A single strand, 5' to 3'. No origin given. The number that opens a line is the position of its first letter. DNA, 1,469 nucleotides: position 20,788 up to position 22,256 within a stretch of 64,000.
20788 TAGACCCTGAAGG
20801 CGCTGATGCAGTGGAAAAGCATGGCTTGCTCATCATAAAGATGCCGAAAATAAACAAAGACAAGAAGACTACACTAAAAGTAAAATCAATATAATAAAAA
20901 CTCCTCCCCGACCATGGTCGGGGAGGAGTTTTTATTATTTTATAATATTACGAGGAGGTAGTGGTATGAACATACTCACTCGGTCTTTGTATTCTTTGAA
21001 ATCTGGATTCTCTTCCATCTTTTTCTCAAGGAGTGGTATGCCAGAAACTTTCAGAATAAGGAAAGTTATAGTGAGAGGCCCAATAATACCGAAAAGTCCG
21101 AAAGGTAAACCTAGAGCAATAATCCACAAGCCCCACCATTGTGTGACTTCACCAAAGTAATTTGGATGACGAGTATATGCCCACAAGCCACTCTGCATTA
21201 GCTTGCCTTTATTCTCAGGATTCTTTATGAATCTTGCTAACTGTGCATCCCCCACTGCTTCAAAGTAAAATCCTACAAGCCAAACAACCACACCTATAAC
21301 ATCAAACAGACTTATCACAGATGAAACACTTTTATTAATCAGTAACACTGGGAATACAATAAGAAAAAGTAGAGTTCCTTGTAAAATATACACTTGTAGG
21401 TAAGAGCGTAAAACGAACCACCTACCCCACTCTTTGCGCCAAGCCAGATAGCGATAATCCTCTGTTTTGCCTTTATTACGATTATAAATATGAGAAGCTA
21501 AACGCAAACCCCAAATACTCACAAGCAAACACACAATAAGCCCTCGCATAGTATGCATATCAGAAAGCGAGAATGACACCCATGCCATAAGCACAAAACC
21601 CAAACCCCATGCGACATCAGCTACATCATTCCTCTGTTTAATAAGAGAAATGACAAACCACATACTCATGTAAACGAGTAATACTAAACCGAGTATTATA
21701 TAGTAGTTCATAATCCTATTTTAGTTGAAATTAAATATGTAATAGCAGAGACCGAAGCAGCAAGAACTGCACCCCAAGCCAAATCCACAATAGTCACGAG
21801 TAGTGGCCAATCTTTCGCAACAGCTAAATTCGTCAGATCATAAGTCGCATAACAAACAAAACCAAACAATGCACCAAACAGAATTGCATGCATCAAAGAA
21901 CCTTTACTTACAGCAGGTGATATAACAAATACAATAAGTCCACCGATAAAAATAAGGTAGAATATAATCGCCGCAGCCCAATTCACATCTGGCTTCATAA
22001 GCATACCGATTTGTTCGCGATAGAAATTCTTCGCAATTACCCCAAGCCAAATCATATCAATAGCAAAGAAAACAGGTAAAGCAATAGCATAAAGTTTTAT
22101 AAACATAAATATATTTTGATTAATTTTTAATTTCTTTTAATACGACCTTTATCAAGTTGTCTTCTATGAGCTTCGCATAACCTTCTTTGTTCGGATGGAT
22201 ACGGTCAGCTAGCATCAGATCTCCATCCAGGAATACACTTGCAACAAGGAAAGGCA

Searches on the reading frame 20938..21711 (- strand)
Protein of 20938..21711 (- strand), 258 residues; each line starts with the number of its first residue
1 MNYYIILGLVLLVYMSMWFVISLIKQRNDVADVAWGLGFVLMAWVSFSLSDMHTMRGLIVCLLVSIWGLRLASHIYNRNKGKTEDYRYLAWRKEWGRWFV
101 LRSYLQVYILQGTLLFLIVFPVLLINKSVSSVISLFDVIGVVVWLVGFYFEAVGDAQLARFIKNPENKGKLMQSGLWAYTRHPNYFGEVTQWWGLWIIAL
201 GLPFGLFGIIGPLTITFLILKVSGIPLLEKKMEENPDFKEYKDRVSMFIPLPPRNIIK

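Call 57: search_protein_families(library=pfam, proteins=[window:20938-21711:-], max_evalue=0.00001)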
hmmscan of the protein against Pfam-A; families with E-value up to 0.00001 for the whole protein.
window:20938-21711:- (258 aa): 2 families
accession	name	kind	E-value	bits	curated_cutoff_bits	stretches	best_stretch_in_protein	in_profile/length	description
PF06966.17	DUF1295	-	7.9e-76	255.1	20.4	1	18-245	1-235/235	Protein of unknown function (DUF1295)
PF02544.21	Steroid_dh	-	7.7e-10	39.4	22.6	1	135-210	40-115/150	3-oxo-5-alpha-steroid 4-dehydrogenase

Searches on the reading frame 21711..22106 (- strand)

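Call 57: search_protein_families(library=pfam, proteins=[window:21711-22106:-], max_evalue=0.00001)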
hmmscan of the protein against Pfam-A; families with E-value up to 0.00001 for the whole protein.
window:21711-22106:- (132 aa): 1 family
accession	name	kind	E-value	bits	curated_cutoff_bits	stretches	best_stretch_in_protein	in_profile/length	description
PF09945.14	DUF2177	-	7.4e-48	162.2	26.9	1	3-125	2-124/124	Predicted membrane protein (DUF2177)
